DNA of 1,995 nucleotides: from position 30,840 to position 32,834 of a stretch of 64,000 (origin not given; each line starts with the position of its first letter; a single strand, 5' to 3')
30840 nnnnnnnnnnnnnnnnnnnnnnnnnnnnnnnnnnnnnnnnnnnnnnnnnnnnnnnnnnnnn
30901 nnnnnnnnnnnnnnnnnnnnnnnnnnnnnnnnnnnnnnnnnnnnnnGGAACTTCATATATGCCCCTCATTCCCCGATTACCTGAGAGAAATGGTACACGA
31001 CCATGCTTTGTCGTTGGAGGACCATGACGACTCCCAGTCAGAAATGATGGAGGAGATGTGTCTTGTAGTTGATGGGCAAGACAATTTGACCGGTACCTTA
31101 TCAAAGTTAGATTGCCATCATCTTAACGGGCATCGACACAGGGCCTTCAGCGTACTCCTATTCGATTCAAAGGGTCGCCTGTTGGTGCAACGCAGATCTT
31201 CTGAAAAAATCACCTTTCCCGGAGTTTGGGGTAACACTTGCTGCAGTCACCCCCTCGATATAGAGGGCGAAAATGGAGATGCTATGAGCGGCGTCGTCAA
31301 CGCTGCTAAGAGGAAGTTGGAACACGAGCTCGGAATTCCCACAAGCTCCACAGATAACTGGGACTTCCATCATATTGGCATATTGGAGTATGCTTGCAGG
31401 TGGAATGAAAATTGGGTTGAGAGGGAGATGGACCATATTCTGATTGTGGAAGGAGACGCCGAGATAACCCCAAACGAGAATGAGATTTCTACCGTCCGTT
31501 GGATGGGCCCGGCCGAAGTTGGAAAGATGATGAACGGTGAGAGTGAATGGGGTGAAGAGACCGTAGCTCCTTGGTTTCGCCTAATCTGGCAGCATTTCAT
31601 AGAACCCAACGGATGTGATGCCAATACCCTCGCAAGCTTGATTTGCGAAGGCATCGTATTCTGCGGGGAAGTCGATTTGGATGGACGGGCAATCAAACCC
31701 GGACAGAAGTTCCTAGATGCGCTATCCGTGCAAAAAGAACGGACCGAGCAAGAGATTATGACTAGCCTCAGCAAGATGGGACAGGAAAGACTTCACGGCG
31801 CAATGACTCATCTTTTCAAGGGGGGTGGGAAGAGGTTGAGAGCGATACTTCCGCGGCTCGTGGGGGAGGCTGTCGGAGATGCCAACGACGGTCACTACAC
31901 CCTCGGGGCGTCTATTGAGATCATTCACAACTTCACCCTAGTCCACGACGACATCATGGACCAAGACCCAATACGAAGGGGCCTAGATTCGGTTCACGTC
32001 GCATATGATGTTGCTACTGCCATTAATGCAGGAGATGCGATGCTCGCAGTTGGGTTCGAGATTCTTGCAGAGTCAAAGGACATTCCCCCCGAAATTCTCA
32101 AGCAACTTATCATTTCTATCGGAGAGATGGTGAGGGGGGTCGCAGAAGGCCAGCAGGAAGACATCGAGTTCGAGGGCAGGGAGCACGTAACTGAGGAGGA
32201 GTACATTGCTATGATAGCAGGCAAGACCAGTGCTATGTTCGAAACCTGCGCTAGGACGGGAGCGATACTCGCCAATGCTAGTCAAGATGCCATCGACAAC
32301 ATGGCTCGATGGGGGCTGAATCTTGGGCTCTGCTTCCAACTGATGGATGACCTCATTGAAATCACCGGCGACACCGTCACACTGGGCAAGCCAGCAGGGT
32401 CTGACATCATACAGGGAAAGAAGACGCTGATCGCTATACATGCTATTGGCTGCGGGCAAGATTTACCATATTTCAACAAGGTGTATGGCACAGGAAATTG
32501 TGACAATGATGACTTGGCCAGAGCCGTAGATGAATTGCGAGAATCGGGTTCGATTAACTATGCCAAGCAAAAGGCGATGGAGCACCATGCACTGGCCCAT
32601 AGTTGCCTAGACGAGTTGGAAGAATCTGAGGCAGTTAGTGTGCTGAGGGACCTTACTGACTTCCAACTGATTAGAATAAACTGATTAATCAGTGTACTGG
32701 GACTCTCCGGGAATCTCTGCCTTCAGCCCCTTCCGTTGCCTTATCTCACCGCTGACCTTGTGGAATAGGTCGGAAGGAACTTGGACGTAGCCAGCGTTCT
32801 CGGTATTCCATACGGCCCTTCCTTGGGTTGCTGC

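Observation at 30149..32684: Type 1 IDI fused to GGPP synthase, directly downstream of isopentenyl phosphate kinase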

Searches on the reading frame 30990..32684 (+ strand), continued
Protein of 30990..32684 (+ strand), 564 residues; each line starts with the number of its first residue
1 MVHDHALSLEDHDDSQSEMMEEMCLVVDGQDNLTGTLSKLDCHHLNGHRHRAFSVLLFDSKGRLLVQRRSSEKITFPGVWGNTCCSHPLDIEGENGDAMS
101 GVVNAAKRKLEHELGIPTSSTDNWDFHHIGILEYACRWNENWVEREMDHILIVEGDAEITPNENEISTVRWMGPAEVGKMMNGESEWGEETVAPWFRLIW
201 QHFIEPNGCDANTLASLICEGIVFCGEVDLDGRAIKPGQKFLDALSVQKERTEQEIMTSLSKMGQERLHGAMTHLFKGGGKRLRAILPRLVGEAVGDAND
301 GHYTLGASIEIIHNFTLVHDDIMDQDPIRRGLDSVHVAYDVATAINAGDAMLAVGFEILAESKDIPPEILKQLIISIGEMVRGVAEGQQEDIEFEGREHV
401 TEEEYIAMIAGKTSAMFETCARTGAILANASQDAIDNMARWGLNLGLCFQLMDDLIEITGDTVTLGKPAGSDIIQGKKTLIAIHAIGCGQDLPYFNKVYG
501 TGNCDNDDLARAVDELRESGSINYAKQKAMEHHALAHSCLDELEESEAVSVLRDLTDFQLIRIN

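Call 76: search_protein_families(library=ncbifam, proteins=[L081:337-1218:+, L081:2795-3706:+, L082:2056-2499:+, L083:2995-3414:+, P0261], max_evalue=0.00001)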
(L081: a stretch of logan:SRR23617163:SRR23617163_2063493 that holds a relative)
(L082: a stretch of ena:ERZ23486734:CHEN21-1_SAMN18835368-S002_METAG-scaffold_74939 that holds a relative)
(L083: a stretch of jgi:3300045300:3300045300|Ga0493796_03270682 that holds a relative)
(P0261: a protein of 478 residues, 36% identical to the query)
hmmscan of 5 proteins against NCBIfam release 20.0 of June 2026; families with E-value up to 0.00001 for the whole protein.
L081:337-1218:+ (293 aa): 6 families
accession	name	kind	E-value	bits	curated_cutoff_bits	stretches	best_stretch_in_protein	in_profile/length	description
NF010117.0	PRK13591.1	equivalog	6.2e-11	41.9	238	1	31-246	40-253/307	prenyltransferase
NF009522.0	PRK12883.1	equivalog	2.4e-08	33.8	353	1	42-257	30-241/279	geranylgeranylglycerol-phosphate geranylgeranyltransferase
NF009513.0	PRK12872.1-3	equivalog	1.7e-07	31.1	288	1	60-234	63-236/293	prenyltransferase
NF009521.0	PRK12882.1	equivalog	3.6e-07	29.7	296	1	45-250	35-239/280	geranylgeranylglycerol-phosphate geranylgeranyltransferase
TIGR01476.1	chlor_syn_BchG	subfamily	1.3e-06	28.1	212.3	1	69-251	58-244/283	(bacterio)chlorophyll synthase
TIGR01475.1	ubiA_other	subfamily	5.9e-06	25.9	180.8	1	24-258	20-248/282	UbiA-like polyprenyltransferase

L081:2795-3706:+ (303 aa): 28 families (the best 25 are shown)
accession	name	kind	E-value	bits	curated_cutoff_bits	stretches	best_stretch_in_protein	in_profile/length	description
NF053839.1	CPFASynBruc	equivalog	3.2e-19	69.2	600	1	12-175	116-276/410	cyclopropane fatty acid synthase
NF040703.1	cyclopro_CfaB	exception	1.3e-18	67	650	1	7-171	93-259/393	C17 cyclopropane fatty acid synthase CfaB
NF045667.1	MTase_DVU1556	equivalog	3e-17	62.8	155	1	62-231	12-172/213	DVU_1556 family methyltransferase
NF041675.1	sarc_dimgly_tmase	equivalog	6e-16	59.2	550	1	13-229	6-220/278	sarcosine/dimethylglycine N-methyltransferase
NF041943.1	GPPMT_Stmyces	equivalog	9.5e-15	55.2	400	1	68-172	73-176/272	geranyl diphosphate 2-C-methyltransferase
NF047649.1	MTase_UXPK_star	exception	7.9e-14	51.3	460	1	70-186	75-192/283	methyltransferase/UXPK-star double selenoprotein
NF008823.0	PRK11873.1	subfamily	1.5e-13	50.9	263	1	69-238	74-242/272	arsenite methyltransferase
NF041536.1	ArsM_DUF2284_UU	exception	6.9e-13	47.7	575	1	70-229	74-232/459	arsenite methyltransferase/DUF2284 domain selenoprotein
NF008686.0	PRK11705.1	equivalog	9.4e-13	47.9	400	1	22-173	120-263/383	cyclopropane fatty acyl phospholipid synthase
NF041537.1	ArsM_AhpD_UU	exception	5.3e-12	45.2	510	1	70-225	74-228/345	arsenite methyltransferase/AhpD domain selenoprotein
NF043040.1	corrin_prot_MT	hypoth_equivalog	6.8e-11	42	180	1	56-180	26-152/216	corrinoid protein-associated methyltransferase CpaM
TIGR01983.1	UbiG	equivalog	1e-10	41.3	102.95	1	70-174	48-150/228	bifunctional 2-polyprenyl-6-hydroxyphenol methylase/3-demethylubiquinol 3-O-methyltransferase UbiG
NF001244.0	PRK00216.1-5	equivalog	7.9e-10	38.4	216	1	62-178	38-156/236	bifunctional demethylmenaquinone methyltransferase/2-methoxy-6-polyprenyl-1,4-benzoquinol methylase UbiE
TIGR01934.1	MenG_MenH_UbiE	subfamily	1.8e-09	37.3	158.35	1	63-179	30-145/223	ubiquinone/menaquinone biosynthesis methyltransferase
NF045882.1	PLipidMtase_Leg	equivalog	1.9e-09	37.6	390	1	76-179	46-147/207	phospholipid N-methyltransferase PmtA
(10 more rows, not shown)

L082:2056-2499:+ (147 aa): 1 family
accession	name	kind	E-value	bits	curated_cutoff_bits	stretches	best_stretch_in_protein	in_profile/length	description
TIGR00149.1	TIGR00149_YjbQ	hypoth_equivalog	5.6e-29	100.5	67.75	1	8-147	3-132/132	secondary thiamine-phosphate synthase enzyme YjbQ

L083:2995-3414:+ (139 aa): 0 families

P0261 (478 aa): 18 families
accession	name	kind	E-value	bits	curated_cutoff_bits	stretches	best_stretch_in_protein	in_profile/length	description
NF045485.1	FPPsyn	subfamily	2.5e-105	351.7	275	1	191-478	2-288/288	farnesyl diphosphate synthase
NF007877.0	PRK10581.1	equivalog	4.9e-84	282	321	1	185-477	2-298/299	(2E,6E)-farnesyl diphosphate synthase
NF045685.1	GGPPSynCrtE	equivalog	5.4e-79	265.3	460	1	185-477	2-292/293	geranylgeranyl diphosphate synthase CrtE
NF041169.1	f2_encap_cargo4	exception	2.9e-56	191.1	450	1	190-451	5-266/334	family 2 encapsulin nanocompartment cargo protein polyprenyl transferase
NF040698.1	IdsA_Meth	equivalog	1.1e-54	185.9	468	1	185-442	2-254/328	short chain isoprenyl diphosphate synthase IdsA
NF041003.1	GGPP_syn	equivalog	1.4e-44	152.6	500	1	195-432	11-241/326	geranylgeranyl diphosphate synthase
TIGR02748.1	GerC3_HepT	equivalog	3.5e-40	138.1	456.55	1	190-448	9-253/319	heptaprenyl diphosphate synthase component II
NF002995.0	PRK03759.1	equivalog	5.2e-40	137.1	127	1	5-175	7-176/185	isopentenyl-diphosphate Delta-isomerase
NF045549.1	GGPPsyn_IdsB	equivalog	1.4e-37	129.5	475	1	225-450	63-284/346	geranylgeranyl diphosphate synthase IdsB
NF040789.2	gerfarn_diphsyn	equivalog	3.4e-37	128.4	560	1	185-432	6-261/345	geranylfarnesyl diphosphate synthase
NF045628.1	HxpDPsynlarge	equivalog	1e-33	116.7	500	1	193-450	4-247/311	hexaprenyl-diphosphate synthase large subunit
TIGR02749.1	prenyl_cyano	equivalog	1.6e-33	116.1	383.2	1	199-448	16-257/322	solanesyl diphosphate synthase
TIGR02150.1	IPP_isom_1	equivalog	6e-30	104.2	105.8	1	9-165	3-156/159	isopentenyl-diphosphate delta-isomerase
NF008140.0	PRK10888.1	equivalog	4.8e-28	98.4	412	1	218-455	35-261/323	octaprenyl diphosphate synthase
NF042417.1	NPPPS_Mycobact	equivalog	5.6e-27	94.6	600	1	190-450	22-268/335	nonaprenyl/(2E,6E)-farnesyl/geranylgeranyl diphosphat synthase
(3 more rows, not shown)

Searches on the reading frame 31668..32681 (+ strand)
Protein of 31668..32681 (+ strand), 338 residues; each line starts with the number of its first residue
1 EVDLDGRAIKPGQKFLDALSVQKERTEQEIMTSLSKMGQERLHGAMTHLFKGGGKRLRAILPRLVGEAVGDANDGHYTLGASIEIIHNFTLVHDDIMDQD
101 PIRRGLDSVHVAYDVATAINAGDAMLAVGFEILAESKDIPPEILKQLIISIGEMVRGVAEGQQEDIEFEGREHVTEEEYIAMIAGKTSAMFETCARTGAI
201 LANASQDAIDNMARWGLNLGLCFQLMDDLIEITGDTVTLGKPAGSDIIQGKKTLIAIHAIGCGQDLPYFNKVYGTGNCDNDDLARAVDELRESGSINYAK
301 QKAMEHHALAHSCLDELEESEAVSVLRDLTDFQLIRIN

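Call 7: search_solved_structures(query=window:31668-32681:+, show_alignments=3)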
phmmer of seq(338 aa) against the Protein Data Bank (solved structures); distinct sequences matched with E-value up to 0.001: 166 (the best 60 are shown).
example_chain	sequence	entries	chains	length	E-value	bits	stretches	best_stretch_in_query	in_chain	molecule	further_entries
5jfq_A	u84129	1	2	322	8.3e-58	199.6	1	27-335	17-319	Geranylgeranyl Pyrophosphate Synthetase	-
1wy0_A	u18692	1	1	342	1.1e-53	186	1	27-329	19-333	geranylgeranyl pyrophosphate synthetase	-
6kd7_A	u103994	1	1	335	2.3e-42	148.8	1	37-295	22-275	Polyprenyl synthetase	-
3mzv_A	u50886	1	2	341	2e-38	135.9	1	3-337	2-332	Decaprenyl diphosphate synthase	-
4lob_A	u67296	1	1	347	6.6e-38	134.2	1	45-337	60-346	Polyprenyl synthetase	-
6sxl_A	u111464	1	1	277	8.2e-38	133.9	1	21-260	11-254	Geranylgeranyl pyrophosphate synthase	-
7mxz_AAA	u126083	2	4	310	1.7e-37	132.8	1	19-255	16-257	Geranylgeranyl pyrophosphate synthase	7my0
7my1_AAA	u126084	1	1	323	2e-37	132.6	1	19-255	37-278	Geranylgeranyl pyrophosphate synthase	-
2h8o_A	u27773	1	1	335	4.3e-37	131.5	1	41-259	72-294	Geranyltranstransferase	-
9kbk_A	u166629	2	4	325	9.7e-37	130.3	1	42-337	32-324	Probable solanesyl-diphosphate synthase 3, chloroplastic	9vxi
9jr6_A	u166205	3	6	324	9.7e-37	130.3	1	42-337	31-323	Probable solanesyl-diphosphate synthase 3, chloroplastic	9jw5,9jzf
9jsc_A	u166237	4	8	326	9.8e-37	130.3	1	42-337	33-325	Probable solanesyl-diphosphate synthase 3, chloroplastic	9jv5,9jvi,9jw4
9kaf_A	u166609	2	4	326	9.8e-37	130.3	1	42-337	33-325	Probable solanesyl-diphosphate synthase 3, chloroplastic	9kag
9jqs_A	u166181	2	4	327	9.9e-37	130.3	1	42-337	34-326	Probable solanesyl-diphosphate synthase 3, chloroplastic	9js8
9jv9_A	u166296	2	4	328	9.9e-37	130.3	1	42-337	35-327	Probable solanesyl-diphosphate synthase 3, chloroplastic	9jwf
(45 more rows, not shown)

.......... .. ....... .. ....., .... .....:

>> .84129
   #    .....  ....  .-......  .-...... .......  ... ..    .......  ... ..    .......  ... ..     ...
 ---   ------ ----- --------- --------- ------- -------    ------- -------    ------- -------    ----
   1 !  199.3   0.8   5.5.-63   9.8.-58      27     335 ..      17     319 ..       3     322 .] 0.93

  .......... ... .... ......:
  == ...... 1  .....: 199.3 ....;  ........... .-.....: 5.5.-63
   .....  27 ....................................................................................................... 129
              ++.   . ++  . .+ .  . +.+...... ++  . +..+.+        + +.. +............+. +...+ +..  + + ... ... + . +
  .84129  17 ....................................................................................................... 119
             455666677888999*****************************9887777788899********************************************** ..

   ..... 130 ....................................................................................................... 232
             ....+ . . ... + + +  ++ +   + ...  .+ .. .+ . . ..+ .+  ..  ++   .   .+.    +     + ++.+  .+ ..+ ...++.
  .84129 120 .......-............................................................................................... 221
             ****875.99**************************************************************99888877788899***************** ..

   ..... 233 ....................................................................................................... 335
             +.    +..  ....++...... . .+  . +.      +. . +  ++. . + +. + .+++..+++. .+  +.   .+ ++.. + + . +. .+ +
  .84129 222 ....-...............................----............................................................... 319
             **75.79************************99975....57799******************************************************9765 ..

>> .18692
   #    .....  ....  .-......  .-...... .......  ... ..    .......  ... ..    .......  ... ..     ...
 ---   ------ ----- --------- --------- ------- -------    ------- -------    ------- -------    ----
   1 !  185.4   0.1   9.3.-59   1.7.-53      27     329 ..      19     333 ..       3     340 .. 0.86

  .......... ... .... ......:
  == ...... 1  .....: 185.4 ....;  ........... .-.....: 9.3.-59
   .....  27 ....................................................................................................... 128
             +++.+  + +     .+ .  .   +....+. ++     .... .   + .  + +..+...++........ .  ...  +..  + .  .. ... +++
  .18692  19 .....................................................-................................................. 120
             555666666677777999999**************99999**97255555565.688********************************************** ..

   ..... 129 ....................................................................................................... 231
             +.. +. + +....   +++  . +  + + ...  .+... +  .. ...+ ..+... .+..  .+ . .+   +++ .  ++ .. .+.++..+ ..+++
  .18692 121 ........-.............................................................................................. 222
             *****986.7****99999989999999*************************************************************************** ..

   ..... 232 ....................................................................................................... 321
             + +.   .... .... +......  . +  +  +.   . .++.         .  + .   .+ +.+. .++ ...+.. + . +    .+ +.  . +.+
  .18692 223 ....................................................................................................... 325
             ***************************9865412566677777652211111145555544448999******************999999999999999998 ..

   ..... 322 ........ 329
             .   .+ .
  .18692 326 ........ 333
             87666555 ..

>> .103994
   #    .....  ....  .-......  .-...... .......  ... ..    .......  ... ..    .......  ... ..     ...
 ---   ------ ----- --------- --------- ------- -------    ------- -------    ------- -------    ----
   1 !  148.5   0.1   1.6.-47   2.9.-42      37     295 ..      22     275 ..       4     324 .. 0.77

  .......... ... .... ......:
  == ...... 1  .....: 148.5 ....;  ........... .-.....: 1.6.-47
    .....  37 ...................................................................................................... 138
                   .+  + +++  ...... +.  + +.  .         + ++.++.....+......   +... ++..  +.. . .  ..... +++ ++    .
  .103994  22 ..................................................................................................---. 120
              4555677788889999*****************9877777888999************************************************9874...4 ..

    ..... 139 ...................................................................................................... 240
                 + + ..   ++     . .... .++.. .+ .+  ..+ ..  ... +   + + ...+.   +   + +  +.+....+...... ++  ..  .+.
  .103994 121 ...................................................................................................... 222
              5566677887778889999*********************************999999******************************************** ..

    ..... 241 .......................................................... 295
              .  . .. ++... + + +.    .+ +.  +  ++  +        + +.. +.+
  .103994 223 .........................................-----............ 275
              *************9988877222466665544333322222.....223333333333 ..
